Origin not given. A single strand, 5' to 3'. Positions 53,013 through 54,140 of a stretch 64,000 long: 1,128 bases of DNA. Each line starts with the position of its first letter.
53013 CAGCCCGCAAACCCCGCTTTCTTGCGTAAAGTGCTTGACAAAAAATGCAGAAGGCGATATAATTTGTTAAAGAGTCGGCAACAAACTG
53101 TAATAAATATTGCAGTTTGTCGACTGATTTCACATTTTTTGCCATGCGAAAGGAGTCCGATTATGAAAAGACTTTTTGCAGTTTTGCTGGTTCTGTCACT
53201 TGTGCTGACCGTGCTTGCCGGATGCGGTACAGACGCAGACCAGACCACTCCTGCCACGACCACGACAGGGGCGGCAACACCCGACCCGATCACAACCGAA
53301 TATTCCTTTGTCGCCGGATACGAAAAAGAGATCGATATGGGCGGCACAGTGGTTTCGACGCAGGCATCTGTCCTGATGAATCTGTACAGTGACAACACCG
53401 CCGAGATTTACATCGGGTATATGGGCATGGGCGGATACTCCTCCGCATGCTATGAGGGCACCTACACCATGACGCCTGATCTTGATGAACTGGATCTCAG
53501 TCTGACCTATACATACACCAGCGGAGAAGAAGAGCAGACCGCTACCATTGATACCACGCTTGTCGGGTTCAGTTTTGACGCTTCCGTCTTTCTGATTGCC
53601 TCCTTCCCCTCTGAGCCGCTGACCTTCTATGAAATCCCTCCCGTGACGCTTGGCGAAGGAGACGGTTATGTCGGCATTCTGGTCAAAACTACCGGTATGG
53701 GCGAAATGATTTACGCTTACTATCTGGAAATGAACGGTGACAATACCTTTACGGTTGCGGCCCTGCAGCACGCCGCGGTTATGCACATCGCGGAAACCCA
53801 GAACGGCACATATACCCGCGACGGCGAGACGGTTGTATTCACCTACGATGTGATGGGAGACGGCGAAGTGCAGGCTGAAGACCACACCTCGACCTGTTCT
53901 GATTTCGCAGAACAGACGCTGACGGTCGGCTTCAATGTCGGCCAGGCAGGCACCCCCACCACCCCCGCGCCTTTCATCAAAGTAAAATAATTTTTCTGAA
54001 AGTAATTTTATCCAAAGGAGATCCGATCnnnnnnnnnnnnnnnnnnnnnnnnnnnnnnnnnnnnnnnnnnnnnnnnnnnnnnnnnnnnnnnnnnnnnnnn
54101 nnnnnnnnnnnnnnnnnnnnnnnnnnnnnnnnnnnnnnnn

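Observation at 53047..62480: Nine-gene operon: family-5 ABC importer bracketed by lipocalin-like lipoproteins and a Cys-rich/ChuX-like protein, a candidate tetrapyrrole or metal-chelate acquisition system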

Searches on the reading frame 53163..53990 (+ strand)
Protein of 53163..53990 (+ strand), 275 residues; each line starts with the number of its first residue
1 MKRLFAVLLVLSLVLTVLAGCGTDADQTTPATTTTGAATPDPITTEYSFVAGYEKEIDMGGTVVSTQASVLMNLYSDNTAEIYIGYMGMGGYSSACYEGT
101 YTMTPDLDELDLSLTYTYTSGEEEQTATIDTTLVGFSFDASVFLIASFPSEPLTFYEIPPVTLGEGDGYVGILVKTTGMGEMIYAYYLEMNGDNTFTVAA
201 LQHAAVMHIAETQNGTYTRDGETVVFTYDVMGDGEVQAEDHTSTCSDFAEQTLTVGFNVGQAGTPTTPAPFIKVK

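Call 3: search_protein_families(library=pfam, proteins=[window:53163-53990:+], max_evalue=0.1)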
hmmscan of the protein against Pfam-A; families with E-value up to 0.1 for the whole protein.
window:53163-53990:+ (275 aa): 1 family
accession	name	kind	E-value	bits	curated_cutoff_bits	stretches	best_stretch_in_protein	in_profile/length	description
PF21827.1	New_glue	-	0.049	13.8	31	1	1-39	1-42/94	New glue protein family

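Call 4: search_protein_families(library=ncbifam, proteins=[window:53163-53990:+], max_evalue=0.1)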
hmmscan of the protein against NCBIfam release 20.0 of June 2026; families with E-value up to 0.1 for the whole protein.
window:53163-53990:+ (275 aa): 5 families
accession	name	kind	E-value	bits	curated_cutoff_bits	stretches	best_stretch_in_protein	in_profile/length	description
NF052634.1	Riean_0653_fam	subfamily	0.014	16.3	57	1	1-56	1-55/176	Riean_0653 family protein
NF053514.2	JUQZ_fam_ocin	equivalog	0.035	14.4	40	1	1-63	1-61/107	BLB8/JUQZ-1 family protein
NF058647.1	lipo_LytA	equivalog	0.042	14.1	110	0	1-48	1-47/107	acidic lipoprotein LytA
NF047847.2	SS_mature_LptM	equivalog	0.048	13.7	27.7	1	1-22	1-21/31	LPS translocon maturation chaperone LptM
NF038215.1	acineto_lipo_PV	hypoth_equivalog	0.059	13.1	33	1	3-34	2-31/55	NF038215 family lipoprotein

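Call 46: search_solved_structures(query=A3, max_evalue=10, show_alignments=1)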
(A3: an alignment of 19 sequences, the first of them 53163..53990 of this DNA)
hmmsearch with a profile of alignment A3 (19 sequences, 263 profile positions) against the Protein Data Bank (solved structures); distinct sequences matched with E-value up to 10: 1.
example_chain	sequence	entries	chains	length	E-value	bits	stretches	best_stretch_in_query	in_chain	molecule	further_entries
6eom_A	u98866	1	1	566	0.82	12.3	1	1-64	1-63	MutT/NUDIX family protein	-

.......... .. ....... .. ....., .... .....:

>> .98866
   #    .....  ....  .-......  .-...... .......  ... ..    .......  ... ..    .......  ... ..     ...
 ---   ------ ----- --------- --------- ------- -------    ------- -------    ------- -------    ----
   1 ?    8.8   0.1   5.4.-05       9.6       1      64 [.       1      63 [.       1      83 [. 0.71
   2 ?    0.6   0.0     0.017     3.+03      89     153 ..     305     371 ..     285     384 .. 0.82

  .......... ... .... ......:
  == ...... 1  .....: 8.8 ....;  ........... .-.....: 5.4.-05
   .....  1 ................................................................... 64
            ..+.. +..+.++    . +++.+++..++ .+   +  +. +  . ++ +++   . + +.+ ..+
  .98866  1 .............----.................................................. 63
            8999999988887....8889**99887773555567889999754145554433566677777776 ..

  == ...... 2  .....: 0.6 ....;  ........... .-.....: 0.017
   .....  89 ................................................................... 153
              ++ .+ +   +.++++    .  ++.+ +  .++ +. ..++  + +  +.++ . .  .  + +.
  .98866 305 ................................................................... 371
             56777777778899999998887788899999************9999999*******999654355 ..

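Call 70: search_protein_families(library=pfam, alignment_id=A3, max_evalue=0.1)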
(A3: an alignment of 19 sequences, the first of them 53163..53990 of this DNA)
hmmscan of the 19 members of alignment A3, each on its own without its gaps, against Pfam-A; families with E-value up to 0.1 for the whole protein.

A. member 1, window:53163-53990:+ (275 aa): 1 family
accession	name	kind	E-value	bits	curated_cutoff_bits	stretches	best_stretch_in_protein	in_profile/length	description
PF21827.1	New_glue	-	0.049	13.8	31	1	1-39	1-42/94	New glue protein family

B. families by the number of members that match (of 19 scanned): 9 families
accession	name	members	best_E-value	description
PF13648.12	Lipocalin_4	13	0.00057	Lipocalin-like domain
PF17892.7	Cadherin_5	8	1.7e-05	Cadherin-like domain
PF17963.7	Big_9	7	0.00022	Bacterial Ig domain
PF17638.7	UL42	2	0.022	HCMV UL42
PF05984.18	Cytomega_UL20A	1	0.0091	Cytomegalovirus UL20A protein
PF21827.1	New_glue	1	0.049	New glue protein family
PF24511.1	DUF7591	1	0.06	Domain of unknown function (DUF7591)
PF23981.1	DUF7305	1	0.09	Domain of unknown function (DUF7305)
PF25275.1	Golvesin_C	1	0.098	Golvesin C-terminal domain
